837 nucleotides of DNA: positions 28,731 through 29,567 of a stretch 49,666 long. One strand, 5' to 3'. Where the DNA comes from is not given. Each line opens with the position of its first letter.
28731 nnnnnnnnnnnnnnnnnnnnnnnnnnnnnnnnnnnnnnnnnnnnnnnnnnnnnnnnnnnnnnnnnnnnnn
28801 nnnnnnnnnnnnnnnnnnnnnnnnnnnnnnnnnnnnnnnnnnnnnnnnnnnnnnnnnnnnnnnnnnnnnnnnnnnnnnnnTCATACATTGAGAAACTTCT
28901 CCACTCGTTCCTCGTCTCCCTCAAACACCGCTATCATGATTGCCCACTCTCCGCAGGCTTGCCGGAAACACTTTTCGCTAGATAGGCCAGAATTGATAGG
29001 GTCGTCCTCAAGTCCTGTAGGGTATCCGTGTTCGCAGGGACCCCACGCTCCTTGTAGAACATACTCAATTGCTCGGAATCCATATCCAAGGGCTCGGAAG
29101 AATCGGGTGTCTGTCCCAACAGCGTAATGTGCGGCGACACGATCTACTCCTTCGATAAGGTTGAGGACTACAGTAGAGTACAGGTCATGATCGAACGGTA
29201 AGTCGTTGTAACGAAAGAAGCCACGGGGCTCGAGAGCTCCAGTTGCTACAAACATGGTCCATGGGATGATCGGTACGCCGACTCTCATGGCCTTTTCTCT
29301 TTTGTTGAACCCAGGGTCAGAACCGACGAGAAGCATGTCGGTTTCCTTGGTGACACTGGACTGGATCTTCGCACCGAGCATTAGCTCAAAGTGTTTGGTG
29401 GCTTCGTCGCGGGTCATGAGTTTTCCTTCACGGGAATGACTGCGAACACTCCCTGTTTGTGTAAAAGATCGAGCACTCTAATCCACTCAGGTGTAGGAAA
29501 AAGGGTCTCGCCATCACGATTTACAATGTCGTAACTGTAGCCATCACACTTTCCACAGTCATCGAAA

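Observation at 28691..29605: Terminal accessory module: BRCT-domain protein with an unknown C-domain plus an overlapping DUF2384 (antitoxin-domain)-like ORF, abutting a tRNA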

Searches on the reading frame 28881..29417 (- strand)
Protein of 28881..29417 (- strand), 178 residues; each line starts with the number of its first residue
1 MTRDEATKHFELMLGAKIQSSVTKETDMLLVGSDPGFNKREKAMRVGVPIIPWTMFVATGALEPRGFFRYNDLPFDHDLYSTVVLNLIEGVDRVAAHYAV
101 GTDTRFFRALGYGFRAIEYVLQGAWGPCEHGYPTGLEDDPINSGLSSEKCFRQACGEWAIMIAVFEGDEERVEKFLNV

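Call 4: search_protein_families(library=pfam, proteins=[window:28881-29417:-], max_evalue=1)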
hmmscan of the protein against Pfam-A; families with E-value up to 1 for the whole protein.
window:28881-29417:- (178 aa): 1 family
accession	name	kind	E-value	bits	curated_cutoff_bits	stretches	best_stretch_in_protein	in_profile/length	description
PF00533.33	BRCT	-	0.0014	19.3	21.3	1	1-51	19-69/78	BRCA1 C Terminus (BRCT) domain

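Call 5: search_protein_families(library=phrogs, proteins=[window:28881-29417:-], max_evalue=1)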
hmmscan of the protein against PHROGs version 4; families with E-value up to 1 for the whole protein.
window:28881-29417:- (178 aa): 3 families
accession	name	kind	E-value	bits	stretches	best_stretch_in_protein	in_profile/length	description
phrog_3869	-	DNA, RNA and nucleotide metabolism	3.9e-08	33.3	1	1-58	595-651/656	NAD-dependent DNA ligase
phrog_2561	-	DNA, RNA and nucleotide metabolism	0.00011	23.4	1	15-56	115-156/167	DNA ligase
phrog_3498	-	DNA, RNA and nucleotide metabolism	0.002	19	1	2-52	194-245/256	NAD-dependent DNA ligase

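Call 9: find_homologous_proteins(query=window:28881-29417:-, max_evalue=0.01)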
Query window:28881-29417:- (178 aa): 1 proteins with E <= 0.01 among 17 candidates.
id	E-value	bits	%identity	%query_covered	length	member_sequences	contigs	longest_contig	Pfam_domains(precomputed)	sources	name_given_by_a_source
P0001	5.2e-118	409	100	100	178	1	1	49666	-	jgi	-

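Call 12: find_related_loci(query=window:28881-29417:-, collection=viral_contigs, flank=6000)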
Query window:28881-29417:- (178 aa) in viral_contigs; peptide patterns used: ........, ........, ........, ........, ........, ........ (x = any residue, [..] = any of these).
4 stretches matched a pattern, but none encodes a relative of the query by tblastn (E <= 1e-3).

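Call 13: search_dna_similar(query=window:28884-29417:-, collection=phages, mode=protein, max_evalue=1)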
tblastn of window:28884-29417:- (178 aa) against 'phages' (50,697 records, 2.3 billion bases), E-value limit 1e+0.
Records with a match: 25; places in all: 25; records where one place covers at least 80% of the query: 0.
Best place of each record, by identity: <60% 25.
By first word of the organism name: Vibrio 7; Erwinia 3; Staphylococcus 2; Acinetobacter 2; Ralstonia 2; Xanthomonas 2; Serratia 2; Klebsiella 2; Bacteriophage 1; Escherichia 1; and 1 more.
By host as written in the record: Erwinia amylovora 3; - 3; Vibrio parahaemolyticus 2; Vibrio sp. 2; V.alginolyticus 2; Staphylococcus aureus 2; Ralstonia solanacearum 2; Serratia marcescens LVF3 2; and 6 more.
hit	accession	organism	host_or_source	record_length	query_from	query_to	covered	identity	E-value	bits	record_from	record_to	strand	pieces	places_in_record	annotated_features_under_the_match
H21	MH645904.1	Vibrio phage vB_VpS_PG07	Vibrio parahaemolyticus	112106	3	139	77%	29.0%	5e-1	36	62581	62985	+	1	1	D5 protein | NAD-dependent DNA subunit B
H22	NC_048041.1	Vibrio phage vB_VpS_PG07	Vibrio parahaemolyticus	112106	3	139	77%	29.0%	5e-1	36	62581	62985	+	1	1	D5 protein | NAD-dependent DNA ligase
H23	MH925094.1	Vibrio phage VspSw_1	Vibrio sp.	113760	3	139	77%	29.0%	5e-1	36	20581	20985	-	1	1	D5 protein | NAD-dependent DNA ligase subunit B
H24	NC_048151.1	Vibrio phage VspSw_1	Vibrio sp.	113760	3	139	77%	29.0%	5e-1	36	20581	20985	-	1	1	D5 protein | NAD-dependent DNA ligase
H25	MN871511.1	Vibrio phage vspsw1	Vibrio.sp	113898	3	139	77%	29.0%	5e-1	36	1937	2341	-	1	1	record has no annotation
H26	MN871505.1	Vibrio phage ValDsh2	V.alginolyticus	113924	3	139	77%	29.0%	5e-1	36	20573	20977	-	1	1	record has no annotation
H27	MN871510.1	Vibrio phage valsw3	V.alginolyticus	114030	3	139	77%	29.0%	5e-1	36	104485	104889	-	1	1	record has no annotation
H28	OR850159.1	Staphylococcus phage SA 1298 Kay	Staphylococcus aureus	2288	1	54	30%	48.1%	3e-3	43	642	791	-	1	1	record has no annotation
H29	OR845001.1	Staphylococcus phage SA 1306 Kay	Staphylococcus aureus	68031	1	54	30%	48.1%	3e-3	43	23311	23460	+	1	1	record has no annotation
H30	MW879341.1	Erwinia phage pEa_SNUABM_54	Erwinia amylovora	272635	3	57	31%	45.5%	7e-2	39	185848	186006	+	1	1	hypothetical protein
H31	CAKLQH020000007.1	Acinetobacter phage MD-2021a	not known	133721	1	58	33%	37.9%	3e-3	43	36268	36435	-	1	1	ligA: DNA ligase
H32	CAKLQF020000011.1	Acinetobacter phage MD-2021a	not known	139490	1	58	33%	37.9%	3e-3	43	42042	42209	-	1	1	ligA: DNA ligase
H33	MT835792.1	Bacteriophage sp.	human fecal samples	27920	12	57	26%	47.8%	7e-2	39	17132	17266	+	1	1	record has no annotation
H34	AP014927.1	Ralstonia phage RSF1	Ralstonia solanacearum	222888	1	53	30%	39.6%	5e-2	39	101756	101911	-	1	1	putative DNA ligase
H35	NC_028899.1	Ralstonia phage RSF1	Ralstonia solanacearum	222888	1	53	30%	39.6%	5e-2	39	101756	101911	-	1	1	NAD-dependent DNA ligase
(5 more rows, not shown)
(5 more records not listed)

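Call 17: search_protein_families(library=padloc, proteins=[window:28881-29417:-], max_evalue=1)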
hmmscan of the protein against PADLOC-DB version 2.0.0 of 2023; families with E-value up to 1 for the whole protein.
window:28881-29417:- (178 aa): 1 family
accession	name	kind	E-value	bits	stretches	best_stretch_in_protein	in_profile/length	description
PDLC05027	PDC-S48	-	0.012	12.8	1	13-56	357-401/411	-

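Call 27: find_homologous_proteins(query=A1, max_evalue=0.001)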
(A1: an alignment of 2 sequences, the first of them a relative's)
Query A1 (2 sequences) (178 aa, profile of the alignment): 8 proteins with E <= 0.001 among 620 candidates.
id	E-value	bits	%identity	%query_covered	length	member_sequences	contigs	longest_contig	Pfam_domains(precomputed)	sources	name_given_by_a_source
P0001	4.6e-100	351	100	100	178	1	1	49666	-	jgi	-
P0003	3.6e-88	312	37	93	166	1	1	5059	PF00533.34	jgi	-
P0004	3.9e-72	260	36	91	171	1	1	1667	PF00533.34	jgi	-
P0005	3.1e-60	221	35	91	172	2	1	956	PF00533.34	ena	-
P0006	6.5e-57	210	35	93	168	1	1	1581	PF00533.34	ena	-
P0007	2.0e-53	199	36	91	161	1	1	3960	PF00533.34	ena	-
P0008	1.4e-6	46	48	33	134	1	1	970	PF12826.14,PF00533.34,PF12738.14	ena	-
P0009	3.3e-5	42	46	37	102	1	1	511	PF00533.34,PF12738.14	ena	-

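Call 29: find_encoding_contigs(protein=P0007, flank=10000)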
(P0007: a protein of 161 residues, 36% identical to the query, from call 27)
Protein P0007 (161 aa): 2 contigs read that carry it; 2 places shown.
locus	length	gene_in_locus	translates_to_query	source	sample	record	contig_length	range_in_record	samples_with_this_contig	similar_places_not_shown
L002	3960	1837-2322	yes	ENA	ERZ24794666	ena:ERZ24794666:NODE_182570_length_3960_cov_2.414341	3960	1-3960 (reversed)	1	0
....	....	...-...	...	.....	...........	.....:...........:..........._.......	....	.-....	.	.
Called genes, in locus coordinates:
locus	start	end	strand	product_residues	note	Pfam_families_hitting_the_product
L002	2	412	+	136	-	?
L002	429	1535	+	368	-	PF13148:DUF3987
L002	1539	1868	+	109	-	PF24963:DUF7768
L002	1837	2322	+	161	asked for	PF00533:BRCT (weak)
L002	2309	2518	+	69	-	-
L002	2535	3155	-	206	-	-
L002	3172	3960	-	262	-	?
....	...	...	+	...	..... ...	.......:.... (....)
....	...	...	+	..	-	-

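Call 31: find_encoding_contigs(protein=P0004, flank=10000)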
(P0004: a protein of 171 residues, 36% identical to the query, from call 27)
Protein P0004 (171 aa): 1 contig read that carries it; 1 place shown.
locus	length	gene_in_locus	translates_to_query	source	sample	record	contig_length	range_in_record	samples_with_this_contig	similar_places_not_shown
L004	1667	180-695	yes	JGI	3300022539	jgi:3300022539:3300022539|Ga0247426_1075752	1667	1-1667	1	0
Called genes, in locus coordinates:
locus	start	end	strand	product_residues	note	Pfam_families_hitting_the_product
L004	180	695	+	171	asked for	PF00533:BRCT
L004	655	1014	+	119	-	-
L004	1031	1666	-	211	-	?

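Call 32: find_encoding_contigs(protein=P0006, flank=10000)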
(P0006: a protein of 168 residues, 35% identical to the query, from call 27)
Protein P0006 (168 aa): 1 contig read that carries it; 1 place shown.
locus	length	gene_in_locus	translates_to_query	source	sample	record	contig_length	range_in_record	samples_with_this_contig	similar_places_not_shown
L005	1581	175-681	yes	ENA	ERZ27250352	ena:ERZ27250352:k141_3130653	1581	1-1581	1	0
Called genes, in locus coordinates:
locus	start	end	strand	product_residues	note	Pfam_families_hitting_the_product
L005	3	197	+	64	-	?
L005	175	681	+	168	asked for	PF00533:BRCT (weak)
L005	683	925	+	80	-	-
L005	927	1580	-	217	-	?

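Call 33: find_encoding_contigs(protein=P0005, flank=10000)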
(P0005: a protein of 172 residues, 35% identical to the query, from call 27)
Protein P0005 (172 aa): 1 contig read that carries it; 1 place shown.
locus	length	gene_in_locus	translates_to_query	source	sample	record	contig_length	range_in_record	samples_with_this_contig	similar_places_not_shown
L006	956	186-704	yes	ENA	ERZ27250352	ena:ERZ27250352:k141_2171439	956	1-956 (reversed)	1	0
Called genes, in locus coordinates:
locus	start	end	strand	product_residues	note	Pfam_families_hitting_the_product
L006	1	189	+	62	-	?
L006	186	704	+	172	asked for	PF00533:BRCT (weak)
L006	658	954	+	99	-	?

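Call 46: predict_structure(alignment_id=A2)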
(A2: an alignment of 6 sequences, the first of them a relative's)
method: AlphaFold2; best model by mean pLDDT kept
length: 178 residues; sequences in the alignment: 6
mean_pLDDT: 58.1   pTM: 0.54
mean pLDDT of the five models: 58.1, 56.7, 54.4, 53.7, 50.9
residues with pLDDT >= 90: 0; 70-90: 52; 50-70: 60; < 50: 66
segments of 3 or more residues with pLDDT < 50: 20-51, 63-74, 126-144
pLDDT, mean of each block of 10 residues (from residue 1): 55 51 36 41 46 53 42 55 70 68 71 75 52 36 57 82 84 76
secondary structure, 60 per line:
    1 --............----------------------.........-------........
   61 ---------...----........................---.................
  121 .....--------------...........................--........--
elements in order: H3-14 H37-45 H53-60 H77-100 H104-125 H140-166 H169-176

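Call 51: fold_search(model_id=the predicted structure, library=pdb)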
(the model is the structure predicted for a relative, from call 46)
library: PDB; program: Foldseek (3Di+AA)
matches with E <= 10: 125; with E <= 0.001: 0
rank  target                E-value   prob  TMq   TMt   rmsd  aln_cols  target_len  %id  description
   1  8tn1_A                6.6e-01  0.41  0.27  0.32  15.0       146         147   14  De novo designed protein binds poly ADP ribose polymerase inhibitors (PARPi) - apo (released 2024-04-24)
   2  7tcd                  1.2e+00  0.25  0.28  0.14  18.2       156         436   12  LOV2-DARPIN fusion: D13 (released 2023-07-05)
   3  9min_I                1.3e+00  0.44  0.34  0.45   8.2       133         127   16  Structure of a designed minibinder to NYESO1-A*02:01 (released 2025-08-06)
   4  6n4n_F                1.8e+00  0.25  0.33  0.31  13.1       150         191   16  Crystal structure of the designed protein DNCR2/danoprevir/NS3a complex (released 2019-09-11)
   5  2fp2_A                2.8e+00  0.06  0.19  0.20  12.0       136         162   12  Secreted Chorismate Mutase from Mycobacterium tuberculosis (released 2006-03-28)
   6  6n4n_C                3.2e+00  0.41  0.41  0.40   6.1       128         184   16  Crystal structure of the designed protein DNCR2/danoprevir/NS3a complex (released 2019-09-11)
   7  8s2f_AAA              3.2e+00  0.06  0.17  0.17  26.4       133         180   14  Crystal structure of Borrelia burgdorferi paralogous family 12 outer surface protein BBH37 (released 2025-03-05)
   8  2ap3                  3.3e+00  0.04  0.17  0.16  21.8       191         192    7  1.6 A Crystal Structure of a Conserved Protein of Unknown Function from Staphylococcus aureus (released 2005-09-27)
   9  9wyp_X                3.5e+00  0.05  0.18  0.21  13.0       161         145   12  The PSI-ACPI supercomplex from the cryptophyte Chroomonas placoidea (released 2026-01-07)
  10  7sqc_1W               3.7e+00  0.07  0.22  0.16  27.0       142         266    9  Ciliary C1 central pair apparatus isolated from Chlamydomonas reinhardtii (released 2022-04-13)
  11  8wdf                  3.7e+00  0.02  0.14  0.10  30.1       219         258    7  Chemoreceptor PilJ from Pseudomonas aeruginosa PA14 (released 2024-07-24)
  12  1ujw_B                3.9e+00  0.06  0.18  0.23  21.7       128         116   12  Structure of the complex between BtuB and Colicin E3 Receptor binding domain (released 2003-11-25)
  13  6r6h_H                4.1e+00  0.08  0.16  0.17  12.3       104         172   10  Structural basis of Cullin-2 RING E3 ligase regulation by the COP9 signalosome (released 2019-08-28)
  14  6oo4_A                4.1e+00  0.08  0.24  0.09  15.7       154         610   13  Cryo-EM structure of the C2-symmetric TRPV2/RTx complex in amphipol resolved to 3.3 A (released 2019-05-29)
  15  2ysu_B                4.1e+00  0.05  0.15  0.21  19.8       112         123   14  Structure of the complex between BtuB and Colicin E2 receptor binding domain (released 2007-06-19)
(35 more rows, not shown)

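Call 63: find_related_loci(query=A2, collection=viral_contigs, flank=8000)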
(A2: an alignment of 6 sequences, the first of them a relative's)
Query A2 (178 aa) in viral_contigs; peptide patterns used: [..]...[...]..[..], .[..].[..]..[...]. (x = any residue, [..] = any of these).
54 stretches matched a pattern, but none encodes a relative of the query by tblastn (E <= 1e-3).

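Call 64: find_related_loci(query=A2, collection=genome_contigs, flank=8000)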
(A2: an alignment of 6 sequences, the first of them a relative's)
Query A2 (178 aa) in genome_contigs; peptide patterns used: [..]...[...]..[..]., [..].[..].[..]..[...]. (x = any residue, [..] = any of these).
78 stretches matched a pattern; 43 encode a relative of the query (tblastn E <= 1e-3); 43 distinct loci.
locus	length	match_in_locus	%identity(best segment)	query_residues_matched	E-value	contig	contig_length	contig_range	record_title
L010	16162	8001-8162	48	1-56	4e-9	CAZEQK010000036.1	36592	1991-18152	MAG TPA_asm: uncultured Bacillaceae bacterium isolate SRP323688_co1_29 genome assembly, contig: NODE_2081_length_36592_c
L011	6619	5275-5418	50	1-50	3e-7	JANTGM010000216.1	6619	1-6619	MAG: Kofleriaceae bacterium isolate bin10064 c_000000013765, whole genome shotgun sequence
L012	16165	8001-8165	44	1-57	4e-7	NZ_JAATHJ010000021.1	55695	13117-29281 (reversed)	Alkalicoccus luteus strain H11 NODE_21_length_55695_cov_47.586471, whole genome shotgun sequence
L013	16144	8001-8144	50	1-50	4e-6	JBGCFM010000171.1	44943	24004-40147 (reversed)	MAG: Polyangiales bacterium isolate SGMAG-21 contig171, whole genome shotgun sequence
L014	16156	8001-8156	44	3-56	4e-6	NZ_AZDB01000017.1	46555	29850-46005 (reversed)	Companilactobacillus crustorum JCM 15951 Scaffold17, whole genome shotgun sequence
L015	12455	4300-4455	44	3-56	5e-6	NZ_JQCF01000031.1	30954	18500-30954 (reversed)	Companilactobacillus kimchiensis strain DSM 24716 Scaffold31, whole genome shotgun sequence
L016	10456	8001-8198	40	3-59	6e-6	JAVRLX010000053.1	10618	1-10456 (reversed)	MAG: Campylobacterales bacterium isolate TVZ.SD19.47 Campylobacterota_1_MX5.22_1500_10619_11.644682, whole genome shotgu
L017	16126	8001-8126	49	14-56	9e-6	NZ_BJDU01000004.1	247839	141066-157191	Companilactobacillus formosensis strain NBRC 109509 scaffold4, whole genome shotgun sequence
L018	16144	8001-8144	48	1-50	9e-6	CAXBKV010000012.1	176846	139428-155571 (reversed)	MAG TPA_asm: uncultured Kofleriaceae bacterium isolate ERR2762116_concoct_33 genome assembly, contig: ERZ3422114.134, wh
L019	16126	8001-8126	49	14-56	9e-6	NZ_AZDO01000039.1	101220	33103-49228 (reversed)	Companilactobacillus futsaii JCM 17355 NODE_57, whole genome shotgun sequence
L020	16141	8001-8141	47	3-51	1e-5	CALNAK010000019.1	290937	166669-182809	MAG TPA_asm: uncultured Lactobacillus sp. isolate ERR4757810_bin.45_CONCOCT_v1.1_MAG genome assembly, contig: ERZ1760302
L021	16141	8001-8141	49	3-51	1e-5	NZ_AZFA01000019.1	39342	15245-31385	Companilactobacillus versmoldensis DSM 14857 = KCTC 3814 strain DSM 14857 Scaffold19, whole genome shotgun sequence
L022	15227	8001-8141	49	3-51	2e-5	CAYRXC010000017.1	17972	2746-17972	MAG TPA_asm: uncultured Muribaculaceae bacterium isolate SRP192927_co6_76 genome assembly, contig: NODE_6994_length_1797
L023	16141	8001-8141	47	3-51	2e-5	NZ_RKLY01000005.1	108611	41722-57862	Companilactobacillus suantsaicola strain BCRC 81127 Scaffold5_1, whole genome shotgun sequence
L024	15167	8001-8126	47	14-56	2e-5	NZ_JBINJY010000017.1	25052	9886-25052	Companilactobacillus sp. FL22-1 17, whole genome shotgun sequence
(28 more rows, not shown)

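Call 65: find_related_loci(query=A2, collection=metagenome_contigs, flank=10000)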
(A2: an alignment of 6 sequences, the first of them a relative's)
Query A2 (178 aa) in metagenome_contigs; peptide patterns used: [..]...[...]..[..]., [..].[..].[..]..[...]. (x = any residue, [..] = any of these).
119 stretches matched a pattern; 13 encode a relative of the query (tblastn E <= 1e-3); 13 distinct loci.
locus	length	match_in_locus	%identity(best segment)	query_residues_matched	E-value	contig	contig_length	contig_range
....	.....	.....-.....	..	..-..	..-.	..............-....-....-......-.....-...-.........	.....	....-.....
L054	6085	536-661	49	14-56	1e-6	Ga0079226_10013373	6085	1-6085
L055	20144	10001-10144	48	1-50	2e-6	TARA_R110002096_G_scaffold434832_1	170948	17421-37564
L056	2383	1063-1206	42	3-52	2e-6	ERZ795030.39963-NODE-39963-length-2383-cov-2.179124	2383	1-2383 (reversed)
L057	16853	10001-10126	49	14-56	2e-6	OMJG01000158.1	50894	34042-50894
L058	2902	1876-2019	48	1-50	2e-6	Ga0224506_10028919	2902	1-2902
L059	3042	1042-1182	45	3-51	2e-6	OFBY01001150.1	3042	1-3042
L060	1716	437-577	45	3-51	2e-6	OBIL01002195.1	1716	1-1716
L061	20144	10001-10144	46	1-50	2e-6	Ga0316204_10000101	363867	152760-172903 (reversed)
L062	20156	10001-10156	43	3-56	9e-6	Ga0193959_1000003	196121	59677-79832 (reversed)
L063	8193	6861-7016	43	3-56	9e-6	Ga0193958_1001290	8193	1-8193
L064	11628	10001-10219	37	14-84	4e-5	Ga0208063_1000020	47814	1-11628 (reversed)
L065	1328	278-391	48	15-54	2e-4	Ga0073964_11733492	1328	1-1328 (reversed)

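Call 70: search_protein_families(library=ncbifam, proteins=[window:28881-29417:-], max_evalue=1)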
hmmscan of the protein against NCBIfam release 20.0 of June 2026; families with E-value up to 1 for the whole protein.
window:28881-29417:- (178 aa): 4 families
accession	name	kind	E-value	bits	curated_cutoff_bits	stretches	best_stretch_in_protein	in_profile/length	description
NF005932.1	PRK07956.1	equivalog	1e-07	30.9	369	1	1-52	607-656/664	NAD-dependent DNA ligase LigA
TIGR00575.1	dnlj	equivalog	2.9e-07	29.3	444.45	1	1-51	599-647/652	NAD-dependent DNA ligase LigA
NF010931.0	PRK14351.1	equivalog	2.4e-06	26.4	1051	1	1-56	624-678/692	NAD-dependent DNA ligase LigA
NF004844.0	PRK06195.1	equivalog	0.012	15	373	1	1-34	235-267/309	DNA polymerase III subunit epsilon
